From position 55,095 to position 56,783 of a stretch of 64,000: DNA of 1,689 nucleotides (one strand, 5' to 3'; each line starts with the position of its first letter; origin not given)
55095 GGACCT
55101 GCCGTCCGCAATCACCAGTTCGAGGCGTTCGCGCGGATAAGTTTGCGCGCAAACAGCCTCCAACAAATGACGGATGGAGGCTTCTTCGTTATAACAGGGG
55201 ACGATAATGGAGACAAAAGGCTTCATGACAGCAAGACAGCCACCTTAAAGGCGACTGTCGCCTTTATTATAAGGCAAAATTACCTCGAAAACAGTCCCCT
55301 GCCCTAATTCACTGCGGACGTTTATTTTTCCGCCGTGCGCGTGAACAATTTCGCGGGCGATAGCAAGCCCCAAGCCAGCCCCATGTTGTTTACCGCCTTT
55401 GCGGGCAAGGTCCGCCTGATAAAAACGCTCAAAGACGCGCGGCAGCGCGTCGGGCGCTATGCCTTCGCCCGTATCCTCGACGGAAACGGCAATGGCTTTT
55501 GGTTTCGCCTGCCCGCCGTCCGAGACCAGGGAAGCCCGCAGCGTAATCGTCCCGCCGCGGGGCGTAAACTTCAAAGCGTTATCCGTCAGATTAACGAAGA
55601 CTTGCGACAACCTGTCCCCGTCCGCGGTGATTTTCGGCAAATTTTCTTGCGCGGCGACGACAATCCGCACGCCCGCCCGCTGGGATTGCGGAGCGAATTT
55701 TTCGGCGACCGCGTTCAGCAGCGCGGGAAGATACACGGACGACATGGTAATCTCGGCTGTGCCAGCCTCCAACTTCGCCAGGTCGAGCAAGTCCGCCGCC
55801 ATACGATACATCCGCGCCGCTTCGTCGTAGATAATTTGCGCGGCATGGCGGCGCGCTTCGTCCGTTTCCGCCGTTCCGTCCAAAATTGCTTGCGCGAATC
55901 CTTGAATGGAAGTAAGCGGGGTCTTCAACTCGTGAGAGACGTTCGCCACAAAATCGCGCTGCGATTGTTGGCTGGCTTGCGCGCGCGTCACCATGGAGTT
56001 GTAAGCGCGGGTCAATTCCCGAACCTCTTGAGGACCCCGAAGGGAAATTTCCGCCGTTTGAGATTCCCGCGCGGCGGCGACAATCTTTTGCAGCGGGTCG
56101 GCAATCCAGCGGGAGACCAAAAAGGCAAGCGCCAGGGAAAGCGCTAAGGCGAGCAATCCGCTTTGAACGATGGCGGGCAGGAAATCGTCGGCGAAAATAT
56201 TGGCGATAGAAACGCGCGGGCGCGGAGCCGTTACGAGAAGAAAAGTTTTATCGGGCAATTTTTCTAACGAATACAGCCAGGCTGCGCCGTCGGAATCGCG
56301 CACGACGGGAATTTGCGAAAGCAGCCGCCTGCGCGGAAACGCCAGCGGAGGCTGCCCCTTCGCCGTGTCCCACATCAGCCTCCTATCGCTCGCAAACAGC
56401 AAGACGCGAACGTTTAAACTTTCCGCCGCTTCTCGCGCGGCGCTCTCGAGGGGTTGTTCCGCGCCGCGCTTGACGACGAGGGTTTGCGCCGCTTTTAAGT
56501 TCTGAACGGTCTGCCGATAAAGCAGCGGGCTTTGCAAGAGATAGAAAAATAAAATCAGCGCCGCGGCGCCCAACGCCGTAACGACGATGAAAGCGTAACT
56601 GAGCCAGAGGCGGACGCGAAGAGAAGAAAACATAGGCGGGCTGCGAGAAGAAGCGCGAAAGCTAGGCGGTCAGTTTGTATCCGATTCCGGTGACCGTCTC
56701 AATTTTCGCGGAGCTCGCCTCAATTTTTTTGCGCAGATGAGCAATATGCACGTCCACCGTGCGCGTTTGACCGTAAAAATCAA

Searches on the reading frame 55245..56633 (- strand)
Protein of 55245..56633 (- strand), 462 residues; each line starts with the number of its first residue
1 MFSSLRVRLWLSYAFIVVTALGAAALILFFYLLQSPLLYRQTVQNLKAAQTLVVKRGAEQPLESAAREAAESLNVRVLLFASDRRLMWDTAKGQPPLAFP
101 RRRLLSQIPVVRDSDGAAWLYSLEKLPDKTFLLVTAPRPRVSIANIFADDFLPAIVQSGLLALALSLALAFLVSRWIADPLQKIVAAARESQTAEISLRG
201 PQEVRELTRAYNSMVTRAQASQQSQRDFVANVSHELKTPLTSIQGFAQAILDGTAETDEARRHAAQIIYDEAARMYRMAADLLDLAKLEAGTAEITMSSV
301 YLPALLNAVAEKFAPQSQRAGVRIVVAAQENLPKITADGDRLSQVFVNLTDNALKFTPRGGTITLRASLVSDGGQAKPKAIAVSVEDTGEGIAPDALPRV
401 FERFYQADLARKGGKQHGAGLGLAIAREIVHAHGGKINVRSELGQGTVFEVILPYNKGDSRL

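Call 27: search_protein_families(library=ncbifam, proteins=[window:55245-56633:-], max_evalue=1e-25)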
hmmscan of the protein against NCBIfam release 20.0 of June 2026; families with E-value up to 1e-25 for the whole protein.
window:55245-56633:- (462 aa): 48 families (the best 25 are shown)
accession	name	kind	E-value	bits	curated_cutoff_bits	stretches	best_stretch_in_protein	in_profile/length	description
NF046044.1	PnpS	equivalog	5.3e-71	239.7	400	1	215-454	160-390/390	two-component system histidine kinase PnpS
NF033092.0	HK_WalK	equivalog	4e-70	237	725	1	215-455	362-594/594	cell wall metabolism sensor histidine kinase WalK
TIGR02966.1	phoR_proteo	equivalog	3.2e-65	220.3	334.2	1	214-452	103-332/333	phosphate regulon sensor histidine kinase PhoR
NF008312.0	PRK11100.1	equivalog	7.9e-54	183.2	356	1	135-454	165-473/477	two-component system sensor histidine kinase CreC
NF040691.1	MtrAB_MtrB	equivalog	1.8e-52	179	450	1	156-459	191-496/507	MtrAB system histidine kinase MtrB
TIGR01386.1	cztS_silS_copS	subfamily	2.6e-52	178.3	292.55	1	147-453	158-456/457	heavy metal sensor histidine kinase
NF012163.2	BaeS_SmeS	equivalog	1.3e-49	169.4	500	1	160-440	171-443/457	sensor histidine kinase efflux regulator BaeS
NF008468.0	PRK11360.1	equivalog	3.5e-49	167.7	646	1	228-460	399-613/616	two-component system sensor histidine kinase AtoS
NF041210.1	his_kin_PieS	equivalog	2.3e-46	158.8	850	1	160-456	174-471/474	two component system sensor histidine kinase PieS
TIGR02956.1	TMAO_torS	equivalog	4e-46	157.6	676.5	1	198-459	441-686/967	TMAO reductase system sensor histidine kinase/response regulator TorS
NF033093.1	HK_VicK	exception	6.4e-46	156.9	680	1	218-458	202-438/448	cell wall metabolism sensor histidine kinase VicK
NF033091.0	HK_VanS_ACDEFG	equivalog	2.8e-45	154.6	400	1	202-454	51-293/293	vancomycin resistance histidine kinase VanS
NF041735.1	hist_kin_RppB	equivalog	8.7e-44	150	400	1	221-454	212-438/438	two-component system sensor histidine kinase RppB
NF007688.0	PRK10364.1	equivalog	9.7e-44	149.9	479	1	228-456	243-452/460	two-component system sensor histidine kinase ZraS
NF041947.1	LuxQ_Vibrio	equivalog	1e-43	149.4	1200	1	213-457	458-698/843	quorum-sensing autoinducer 2 sensor kinase/phosphatase LuxQ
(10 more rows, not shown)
